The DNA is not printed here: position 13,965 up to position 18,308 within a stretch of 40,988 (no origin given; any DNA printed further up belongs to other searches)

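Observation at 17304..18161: carB is fused in frame to a full-length DapF homologue whose two catalytic cysteines are both serine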

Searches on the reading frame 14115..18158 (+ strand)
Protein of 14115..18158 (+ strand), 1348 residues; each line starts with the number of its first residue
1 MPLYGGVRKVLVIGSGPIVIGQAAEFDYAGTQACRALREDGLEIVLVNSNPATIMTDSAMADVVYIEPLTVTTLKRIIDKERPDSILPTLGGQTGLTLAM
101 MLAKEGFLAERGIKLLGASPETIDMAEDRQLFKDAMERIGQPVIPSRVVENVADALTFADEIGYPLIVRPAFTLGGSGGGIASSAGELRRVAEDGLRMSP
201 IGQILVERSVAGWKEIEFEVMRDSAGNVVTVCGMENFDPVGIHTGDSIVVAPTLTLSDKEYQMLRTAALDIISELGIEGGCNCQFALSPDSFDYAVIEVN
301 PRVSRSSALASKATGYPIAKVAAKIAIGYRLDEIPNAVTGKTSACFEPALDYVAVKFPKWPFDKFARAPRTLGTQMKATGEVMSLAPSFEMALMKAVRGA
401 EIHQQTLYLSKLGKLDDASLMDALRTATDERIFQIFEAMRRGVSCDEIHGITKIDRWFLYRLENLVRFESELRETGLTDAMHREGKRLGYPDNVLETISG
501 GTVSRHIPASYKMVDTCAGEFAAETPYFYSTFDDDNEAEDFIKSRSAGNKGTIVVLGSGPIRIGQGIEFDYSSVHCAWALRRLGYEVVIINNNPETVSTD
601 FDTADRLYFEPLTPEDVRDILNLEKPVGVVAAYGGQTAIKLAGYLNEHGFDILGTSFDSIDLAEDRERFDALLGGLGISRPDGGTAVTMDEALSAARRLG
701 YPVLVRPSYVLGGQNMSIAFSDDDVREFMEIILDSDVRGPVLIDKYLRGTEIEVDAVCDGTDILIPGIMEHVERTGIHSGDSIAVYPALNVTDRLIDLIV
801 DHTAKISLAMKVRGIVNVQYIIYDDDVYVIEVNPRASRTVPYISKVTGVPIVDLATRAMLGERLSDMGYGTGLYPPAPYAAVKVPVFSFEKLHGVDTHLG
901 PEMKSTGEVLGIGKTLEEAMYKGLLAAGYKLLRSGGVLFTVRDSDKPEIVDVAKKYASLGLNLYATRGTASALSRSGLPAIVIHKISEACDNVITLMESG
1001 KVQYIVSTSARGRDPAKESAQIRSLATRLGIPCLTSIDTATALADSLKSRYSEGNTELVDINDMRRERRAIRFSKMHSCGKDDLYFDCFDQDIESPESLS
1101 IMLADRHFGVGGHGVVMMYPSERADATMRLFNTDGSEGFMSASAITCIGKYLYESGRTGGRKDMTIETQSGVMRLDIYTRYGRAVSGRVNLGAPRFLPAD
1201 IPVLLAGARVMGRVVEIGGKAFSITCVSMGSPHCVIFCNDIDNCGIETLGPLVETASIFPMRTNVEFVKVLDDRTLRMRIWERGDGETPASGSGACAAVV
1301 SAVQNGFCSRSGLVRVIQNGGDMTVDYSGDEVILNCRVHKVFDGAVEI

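Call 5: search_protein_families(library=pfam, proteins=[window:14115-18158:+], max_evalue=0.01)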
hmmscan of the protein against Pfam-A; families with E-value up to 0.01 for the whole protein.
window:14115-18158:+ (1348 aa): 11 families
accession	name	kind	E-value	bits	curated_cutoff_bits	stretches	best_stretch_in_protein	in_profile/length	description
PF02786.22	CPSase_L_D2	-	5.4e-111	369.6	19.8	2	128-333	1-210/211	Carbamoyl-phosphate synthase L chain, ATP binding domain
PF25596.1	CPSase_L_D1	-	3.2e-93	308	27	2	8-124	3-117/118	Carbamoyl phosphate synthase preATP-grasp domain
PF01678.24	DAP_epimerase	-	5.2e-38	130.3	34.7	2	1226-1331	2-108/121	Diaminopimelate epimerase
PF02787.25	CPSase_L_D3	-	1.7e-24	86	26.6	1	423-497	2-78/80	Carbamoyl-phosphate synthetase large chain, oligomerisation domain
PF02142.27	MGS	-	7.6e-16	58.5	24.1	1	948-1035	1-94/94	MGS-like domain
PF07478.18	Dala_Dala_lig_C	-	1.6e-11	44.5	24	2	158-301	31-174/204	D-ala D-ala ligase C-terminus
PF15632.11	ATPgrasp_Ter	-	5.2e-11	42.9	29.1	1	740-862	4-111/131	ATP-grasp in the biosynthetic pathway with Ter operon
PF02655.19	ATP-grasp_3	-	2.6e-09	37.8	23.2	1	696-836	27-157/160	ATP-grasp domain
PF01071.24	GARS_A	-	5.2e-08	33.4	27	1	686-835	23-188/194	Phosphoribosylglycinamide synthetase, ATP-grasp (A) domain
PF02222.28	ATP-grasp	-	1.8e-07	31.4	27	0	136-303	3-163/179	ATP-grasp domain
PF13549.11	ATP-grasp_5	-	0.00031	20.6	27.6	0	134-168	17-51/221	ATP-grasp domain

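Call 6: search_protein_families(library=ncbifam, proteins=[window:14115-18158:+], max_evalue=0.01)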
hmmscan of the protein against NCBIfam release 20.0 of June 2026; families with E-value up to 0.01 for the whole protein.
window:14115-18158:+ (1348 aa): 42 families (the best 25 are shown)
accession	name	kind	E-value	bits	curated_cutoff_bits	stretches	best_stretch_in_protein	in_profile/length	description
NF003671.0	PRK05294.1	equivalog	0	1451.9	599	1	2-1050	2-1049/1058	carbamoyl-phosphate synthase large subunit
TIGR01369.1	CPSaseII_lrg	equivalog_domain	0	1405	1027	1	7-1045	6-1050/1052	carbamoyl-phosphate synthase (glutamine-hydrolyzing) large subunit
TIGR00652.1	DapF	equivalog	1.2e-58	198.7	114.65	1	1071-1346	1-268/270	diaminopimelate epimerase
TIGR01235.1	pyruv_carbox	equivalog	2.1e-30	105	1114.45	2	108-332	95-322/1143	pyruvate carboxylase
NF006406.0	PRK08654.1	equivalog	4.4e-29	101.3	739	2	99-333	88-322/499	acetyl-CoA carboxylase biotin carboxylase subunit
NF005525.0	PRK07178.1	equivalog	1.9e-28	99.4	768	2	108-332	94-320/471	acetyl-CoA carboxylase biotin carboxylase subunit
NF006367.0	PRK08591.1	subfamily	6.9e-27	94.3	597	2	108-332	95-322/451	acetyl-CoA carboxylase biotin carboxylase subunit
NF009554.0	PRK12999.1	equivalog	7.1e-27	93.6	965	2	109-333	100-327/1147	pyruvate carboxylase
NF006286.0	PRK08462.1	equivalog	1.7e-24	86.5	740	2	110-333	99-325/445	acetyl-CoA carboxylase biotin carboxylase subunit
NF009402.0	PRK12767.1-1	equivalog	3.4e-24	85.2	218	2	29-309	15-282/329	carbamoyl phosphate synthase-like protein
TIGR00514.1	accC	equivalog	1.9e-23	83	626.5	2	109-332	96-322/449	acetyl-CoA carboxylase biotin carboxylase subunit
NF053643.1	Ddl_archaea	equivalog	2.1e-23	82.9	500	2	38-317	19-286/367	putative pseudomurein biosynthesis ATP-grasp protein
NF009471.0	PRK12833.1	equivalog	3.8e-21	75.2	686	2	108-332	98-325/467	acetyl-CoA carboxylase biotin carboxylase subunit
NF004085.0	PRK05586.1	equivalog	2.3e-20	72.9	723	2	110-333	97-323/448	acetyl-CoA carboxylase biotin carboxylase subunit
NF038284.1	bifunc_DapF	exception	2.3e-18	66.4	350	1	1113-1316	44-231/254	bifunctional diaminopimelate epimerase/glutamate racemase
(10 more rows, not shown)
